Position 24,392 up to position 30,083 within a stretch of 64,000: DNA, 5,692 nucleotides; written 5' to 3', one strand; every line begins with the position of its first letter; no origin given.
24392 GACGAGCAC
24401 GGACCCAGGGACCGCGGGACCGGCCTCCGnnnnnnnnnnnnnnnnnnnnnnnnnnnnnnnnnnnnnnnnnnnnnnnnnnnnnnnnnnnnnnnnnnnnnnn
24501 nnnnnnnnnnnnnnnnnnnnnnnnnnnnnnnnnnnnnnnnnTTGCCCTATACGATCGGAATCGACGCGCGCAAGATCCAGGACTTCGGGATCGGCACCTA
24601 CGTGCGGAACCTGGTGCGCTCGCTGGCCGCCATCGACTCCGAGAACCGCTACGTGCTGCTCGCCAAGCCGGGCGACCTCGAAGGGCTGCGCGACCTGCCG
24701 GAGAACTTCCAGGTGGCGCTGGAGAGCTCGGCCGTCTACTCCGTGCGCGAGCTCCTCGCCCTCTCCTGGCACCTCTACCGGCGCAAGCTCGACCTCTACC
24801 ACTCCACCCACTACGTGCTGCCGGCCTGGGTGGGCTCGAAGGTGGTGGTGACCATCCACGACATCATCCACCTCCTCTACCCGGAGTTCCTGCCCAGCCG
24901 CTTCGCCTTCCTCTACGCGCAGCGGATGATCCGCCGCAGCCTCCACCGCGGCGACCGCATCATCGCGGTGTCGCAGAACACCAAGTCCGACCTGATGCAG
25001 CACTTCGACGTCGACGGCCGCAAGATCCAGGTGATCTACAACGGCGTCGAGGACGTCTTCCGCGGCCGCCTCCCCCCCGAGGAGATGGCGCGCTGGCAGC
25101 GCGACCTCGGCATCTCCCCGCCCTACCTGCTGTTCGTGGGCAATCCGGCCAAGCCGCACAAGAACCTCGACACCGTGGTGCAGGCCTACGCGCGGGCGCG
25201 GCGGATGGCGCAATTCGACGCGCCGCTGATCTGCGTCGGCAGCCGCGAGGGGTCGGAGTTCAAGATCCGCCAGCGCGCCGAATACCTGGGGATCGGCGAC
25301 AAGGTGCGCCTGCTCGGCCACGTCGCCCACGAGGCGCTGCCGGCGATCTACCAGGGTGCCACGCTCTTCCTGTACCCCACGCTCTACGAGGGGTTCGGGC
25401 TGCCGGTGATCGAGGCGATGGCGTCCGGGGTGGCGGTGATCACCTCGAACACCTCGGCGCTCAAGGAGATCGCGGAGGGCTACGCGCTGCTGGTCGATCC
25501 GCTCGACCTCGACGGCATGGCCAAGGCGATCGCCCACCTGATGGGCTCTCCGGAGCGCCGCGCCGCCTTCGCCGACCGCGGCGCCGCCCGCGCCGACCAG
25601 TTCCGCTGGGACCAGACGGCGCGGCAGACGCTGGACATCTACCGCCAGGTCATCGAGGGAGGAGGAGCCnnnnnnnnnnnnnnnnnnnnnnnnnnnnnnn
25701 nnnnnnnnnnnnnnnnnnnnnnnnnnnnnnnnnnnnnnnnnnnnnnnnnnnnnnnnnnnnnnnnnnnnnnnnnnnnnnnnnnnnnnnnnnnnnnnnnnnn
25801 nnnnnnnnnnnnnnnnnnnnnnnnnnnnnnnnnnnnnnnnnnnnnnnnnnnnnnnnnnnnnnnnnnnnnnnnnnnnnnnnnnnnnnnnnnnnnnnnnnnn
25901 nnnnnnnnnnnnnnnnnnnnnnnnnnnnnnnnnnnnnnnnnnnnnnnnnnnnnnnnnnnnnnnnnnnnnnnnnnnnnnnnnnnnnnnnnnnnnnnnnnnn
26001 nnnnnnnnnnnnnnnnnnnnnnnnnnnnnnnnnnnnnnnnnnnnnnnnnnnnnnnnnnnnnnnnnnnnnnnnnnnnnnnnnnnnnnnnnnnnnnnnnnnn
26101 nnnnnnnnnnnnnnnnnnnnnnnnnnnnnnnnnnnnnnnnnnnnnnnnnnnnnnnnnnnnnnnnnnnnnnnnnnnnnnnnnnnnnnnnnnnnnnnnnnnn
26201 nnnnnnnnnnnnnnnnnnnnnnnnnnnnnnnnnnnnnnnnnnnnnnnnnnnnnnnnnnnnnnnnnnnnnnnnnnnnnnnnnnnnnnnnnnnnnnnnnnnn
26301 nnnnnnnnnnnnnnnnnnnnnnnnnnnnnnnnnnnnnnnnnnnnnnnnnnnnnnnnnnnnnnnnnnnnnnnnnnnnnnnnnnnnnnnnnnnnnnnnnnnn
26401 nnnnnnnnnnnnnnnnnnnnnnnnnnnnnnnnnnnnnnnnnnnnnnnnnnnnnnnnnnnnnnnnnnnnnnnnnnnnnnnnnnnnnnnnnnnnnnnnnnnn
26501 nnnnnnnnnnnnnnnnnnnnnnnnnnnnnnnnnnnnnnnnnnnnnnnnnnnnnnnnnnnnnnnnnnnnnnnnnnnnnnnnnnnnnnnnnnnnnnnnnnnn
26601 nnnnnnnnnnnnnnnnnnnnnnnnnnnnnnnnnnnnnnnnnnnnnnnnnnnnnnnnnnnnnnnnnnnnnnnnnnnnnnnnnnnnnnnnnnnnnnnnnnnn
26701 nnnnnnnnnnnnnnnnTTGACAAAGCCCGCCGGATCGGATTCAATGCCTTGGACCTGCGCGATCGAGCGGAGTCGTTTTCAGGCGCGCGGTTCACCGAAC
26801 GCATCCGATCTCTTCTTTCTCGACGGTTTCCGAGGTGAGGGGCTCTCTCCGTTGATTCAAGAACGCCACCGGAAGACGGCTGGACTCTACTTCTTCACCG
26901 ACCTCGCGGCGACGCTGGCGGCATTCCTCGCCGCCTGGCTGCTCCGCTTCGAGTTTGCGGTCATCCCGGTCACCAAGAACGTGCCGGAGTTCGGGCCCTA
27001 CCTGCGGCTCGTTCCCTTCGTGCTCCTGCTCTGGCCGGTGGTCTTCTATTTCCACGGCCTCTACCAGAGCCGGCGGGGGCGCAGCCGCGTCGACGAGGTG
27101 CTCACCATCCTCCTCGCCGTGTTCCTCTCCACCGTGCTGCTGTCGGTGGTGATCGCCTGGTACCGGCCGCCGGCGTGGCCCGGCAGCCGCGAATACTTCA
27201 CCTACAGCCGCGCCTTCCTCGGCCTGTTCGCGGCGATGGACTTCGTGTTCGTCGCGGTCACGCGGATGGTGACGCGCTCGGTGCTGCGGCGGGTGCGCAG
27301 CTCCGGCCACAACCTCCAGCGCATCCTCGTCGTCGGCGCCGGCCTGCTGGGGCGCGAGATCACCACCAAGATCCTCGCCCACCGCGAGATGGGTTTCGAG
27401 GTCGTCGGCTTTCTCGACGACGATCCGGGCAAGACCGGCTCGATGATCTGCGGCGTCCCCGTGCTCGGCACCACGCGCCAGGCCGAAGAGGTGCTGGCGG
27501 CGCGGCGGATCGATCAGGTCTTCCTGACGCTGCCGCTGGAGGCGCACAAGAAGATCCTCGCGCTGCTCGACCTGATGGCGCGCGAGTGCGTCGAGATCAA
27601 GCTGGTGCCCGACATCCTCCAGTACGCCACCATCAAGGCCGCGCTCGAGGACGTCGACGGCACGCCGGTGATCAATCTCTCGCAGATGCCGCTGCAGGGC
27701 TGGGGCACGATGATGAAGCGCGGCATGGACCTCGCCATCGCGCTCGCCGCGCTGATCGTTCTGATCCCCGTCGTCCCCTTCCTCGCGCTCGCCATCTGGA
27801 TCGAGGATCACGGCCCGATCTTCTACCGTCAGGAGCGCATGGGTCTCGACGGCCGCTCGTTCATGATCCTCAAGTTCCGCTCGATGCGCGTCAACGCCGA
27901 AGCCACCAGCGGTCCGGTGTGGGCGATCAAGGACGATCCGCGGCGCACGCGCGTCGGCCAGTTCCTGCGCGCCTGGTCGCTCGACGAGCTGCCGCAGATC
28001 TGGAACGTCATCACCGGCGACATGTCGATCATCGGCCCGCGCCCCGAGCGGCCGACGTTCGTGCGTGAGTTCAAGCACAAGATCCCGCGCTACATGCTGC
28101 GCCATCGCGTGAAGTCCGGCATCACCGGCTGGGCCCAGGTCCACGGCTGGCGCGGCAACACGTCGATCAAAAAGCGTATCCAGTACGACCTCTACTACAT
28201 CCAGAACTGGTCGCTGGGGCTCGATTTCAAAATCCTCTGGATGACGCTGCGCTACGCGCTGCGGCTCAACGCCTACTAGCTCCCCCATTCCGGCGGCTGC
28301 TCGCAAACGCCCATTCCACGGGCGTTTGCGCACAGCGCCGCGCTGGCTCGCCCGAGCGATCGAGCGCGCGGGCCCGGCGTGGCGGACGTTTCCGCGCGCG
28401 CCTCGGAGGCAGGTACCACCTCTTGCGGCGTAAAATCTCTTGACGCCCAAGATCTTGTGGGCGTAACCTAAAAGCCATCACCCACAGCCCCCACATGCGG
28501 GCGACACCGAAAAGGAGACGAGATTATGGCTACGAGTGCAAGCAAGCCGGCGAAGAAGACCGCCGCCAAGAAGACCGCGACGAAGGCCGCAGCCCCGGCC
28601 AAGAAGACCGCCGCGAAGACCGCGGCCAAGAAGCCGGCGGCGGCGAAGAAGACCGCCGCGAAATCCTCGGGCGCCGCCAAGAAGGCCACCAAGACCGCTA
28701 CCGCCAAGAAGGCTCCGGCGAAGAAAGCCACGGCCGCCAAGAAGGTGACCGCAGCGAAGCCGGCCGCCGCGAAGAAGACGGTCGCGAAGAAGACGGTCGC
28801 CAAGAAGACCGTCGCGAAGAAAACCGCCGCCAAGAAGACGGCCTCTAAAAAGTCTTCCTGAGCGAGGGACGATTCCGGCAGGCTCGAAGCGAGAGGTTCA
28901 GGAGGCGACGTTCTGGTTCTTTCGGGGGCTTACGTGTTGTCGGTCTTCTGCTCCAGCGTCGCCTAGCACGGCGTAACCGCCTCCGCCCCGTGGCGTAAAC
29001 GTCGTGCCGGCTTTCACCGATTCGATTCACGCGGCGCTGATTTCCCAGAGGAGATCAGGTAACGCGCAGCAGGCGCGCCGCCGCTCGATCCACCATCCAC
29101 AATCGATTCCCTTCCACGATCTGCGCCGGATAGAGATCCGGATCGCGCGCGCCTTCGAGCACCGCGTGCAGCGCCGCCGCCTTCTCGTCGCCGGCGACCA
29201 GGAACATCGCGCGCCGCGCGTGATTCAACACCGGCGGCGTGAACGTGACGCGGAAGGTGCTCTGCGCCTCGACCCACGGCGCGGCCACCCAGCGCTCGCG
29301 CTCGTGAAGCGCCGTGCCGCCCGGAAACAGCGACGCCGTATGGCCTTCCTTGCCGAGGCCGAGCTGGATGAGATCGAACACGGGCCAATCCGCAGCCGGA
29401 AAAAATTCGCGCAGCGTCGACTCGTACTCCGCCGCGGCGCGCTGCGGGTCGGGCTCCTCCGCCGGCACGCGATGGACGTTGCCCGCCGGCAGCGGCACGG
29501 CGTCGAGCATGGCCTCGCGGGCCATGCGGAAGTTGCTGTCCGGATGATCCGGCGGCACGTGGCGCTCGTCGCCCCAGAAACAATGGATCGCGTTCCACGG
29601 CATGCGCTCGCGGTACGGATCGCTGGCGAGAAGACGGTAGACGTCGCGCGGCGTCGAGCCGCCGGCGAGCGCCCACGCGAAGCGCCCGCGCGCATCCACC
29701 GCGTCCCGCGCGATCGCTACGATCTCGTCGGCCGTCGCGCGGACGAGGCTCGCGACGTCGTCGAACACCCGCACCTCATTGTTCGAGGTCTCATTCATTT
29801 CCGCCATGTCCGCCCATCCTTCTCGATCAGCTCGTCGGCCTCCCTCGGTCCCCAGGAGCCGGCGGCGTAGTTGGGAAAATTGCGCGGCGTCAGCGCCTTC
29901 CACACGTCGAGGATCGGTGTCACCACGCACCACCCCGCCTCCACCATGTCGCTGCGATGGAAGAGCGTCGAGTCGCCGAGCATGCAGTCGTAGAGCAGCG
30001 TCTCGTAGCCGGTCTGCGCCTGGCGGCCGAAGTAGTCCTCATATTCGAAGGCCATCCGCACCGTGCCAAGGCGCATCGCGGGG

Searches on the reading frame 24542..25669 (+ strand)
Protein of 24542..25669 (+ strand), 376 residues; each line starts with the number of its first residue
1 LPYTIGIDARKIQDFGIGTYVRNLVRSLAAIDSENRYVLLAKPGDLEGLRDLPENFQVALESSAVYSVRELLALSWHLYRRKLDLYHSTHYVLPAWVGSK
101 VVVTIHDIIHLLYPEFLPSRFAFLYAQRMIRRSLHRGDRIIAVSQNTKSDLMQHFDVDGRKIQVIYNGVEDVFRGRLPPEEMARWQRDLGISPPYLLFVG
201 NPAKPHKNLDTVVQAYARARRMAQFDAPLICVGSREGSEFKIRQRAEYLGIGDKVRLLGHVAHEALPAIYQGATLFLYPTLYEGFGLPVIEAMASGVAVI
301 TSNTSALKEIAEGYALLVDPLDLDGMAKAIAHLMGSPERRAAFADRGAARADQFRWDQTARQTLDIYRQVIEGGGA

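Call 56: search_protein_families(library=pfam, proteins=[window:24542-25669:+], max_evalue=0.0001)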
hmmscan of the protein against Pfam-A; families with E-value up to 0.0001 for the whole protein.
window:24542-25669:+ (376 aa): 6 families
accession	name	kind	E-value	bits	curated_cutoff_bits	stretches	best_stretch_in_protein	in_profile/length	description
PF00534.26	Glycos_transf_1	-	1.5e-29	103.2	26.4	1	192-348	14-170/172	Glycosyl transferases group 1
PF13692.12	Glyco_trans_1_4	-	2.1e-28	99.8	27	1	194-334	2-140/142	Glycosyl transferases group 1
PF13439.12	Glyco_transf_4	-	1.2e-19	71.5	28.5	1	16-170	3-167/170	Glycosyltransferase Family 4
PF13524.12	Glyco_trans_1_2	-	1.7e-10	41.4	25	1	229-365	17-144/144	Glycosyl transferase-like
PF13579.12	Glyco_trans_4_4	-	8.5e-10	39.6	29.7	1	16-168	2-158/158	Glycosyl transferase 4-like domain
PF20706.3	GT4-conflict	-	1.6e-08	34.4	26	1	190-346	194-367/385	Family 4 Glycosyltransferase in conflict systems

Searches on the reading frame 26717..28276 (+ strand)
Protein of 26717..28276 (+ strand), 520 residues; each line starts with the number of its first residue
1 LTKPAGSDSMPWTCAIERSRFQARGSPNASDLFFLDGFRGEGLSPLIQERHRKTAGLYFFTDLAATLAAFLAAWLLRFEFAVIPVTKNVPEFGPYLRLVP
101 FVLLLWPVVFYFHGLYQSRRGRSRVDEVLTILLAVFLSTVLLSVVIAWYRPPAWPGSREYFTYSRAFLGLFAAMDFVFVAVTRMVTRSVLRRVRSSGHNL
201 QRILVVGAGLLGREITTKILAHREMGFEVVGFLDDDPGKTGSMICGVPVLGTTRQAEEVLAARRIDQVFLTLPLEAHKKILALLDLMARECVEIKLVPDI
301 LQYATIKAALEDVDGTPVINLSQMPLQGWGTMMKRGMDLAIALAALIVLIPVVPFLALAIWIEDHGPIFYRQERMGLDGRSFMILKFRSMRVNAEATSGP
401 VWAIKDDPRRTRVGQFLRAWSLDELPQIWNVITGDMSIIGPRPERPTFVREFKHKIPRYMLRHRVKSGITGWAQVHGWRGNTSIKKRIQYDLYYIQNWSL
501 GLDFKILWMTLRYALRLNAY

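Call 56: search_protein_families(library=pfam, proteins=[window:26717-28276:+], max_evalue=0.0001)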
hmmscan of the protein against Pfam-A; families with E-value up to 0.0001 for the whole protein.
window:26717-28276:+ (520 aa): 2 families
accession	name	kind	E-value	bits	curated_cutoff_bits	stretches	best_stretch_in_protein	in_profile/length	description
PF02397.22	Bac_transf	-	5.4e-70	235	27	1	334-515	1-178/179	Bacterial sugar transferase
PF13727.12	CoA_binding_3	-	4.8e-33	115.1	25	1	113-298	3-175/175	CoA-binding domain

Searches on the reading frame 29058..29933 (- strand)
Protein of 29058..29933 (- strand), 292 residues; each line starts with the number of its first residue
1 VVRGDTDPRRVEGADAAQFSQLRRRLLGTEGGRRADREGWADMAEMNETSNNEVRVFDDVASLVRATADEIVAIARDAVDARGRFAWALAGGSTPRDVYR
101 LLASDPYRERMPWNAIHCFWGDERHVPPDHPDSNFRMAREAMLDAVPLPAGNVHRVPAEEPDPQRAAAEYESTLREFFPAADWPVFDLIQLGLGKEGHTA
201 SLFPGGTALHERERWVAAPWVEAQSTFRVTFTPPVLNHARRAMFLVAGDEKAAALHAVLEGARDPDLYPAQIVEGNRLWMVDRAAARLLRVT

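Call 56: search_protein_families(library=pfam, proteins=[window:29058-29933:-], max_evalue=0.0001)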
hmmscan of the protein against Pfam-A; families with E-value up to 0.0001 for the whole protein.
window:29058-29933:- (292 aa): 1 family
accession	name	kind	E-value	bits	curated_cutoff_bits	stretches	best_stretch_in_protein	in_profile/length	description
PF01182.26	Glucosamine_iso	-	1.3e-71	241.5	27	1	59-275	2-218/225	Glucosamine-6-phosphate isomerases/6-phosphogluconolactonase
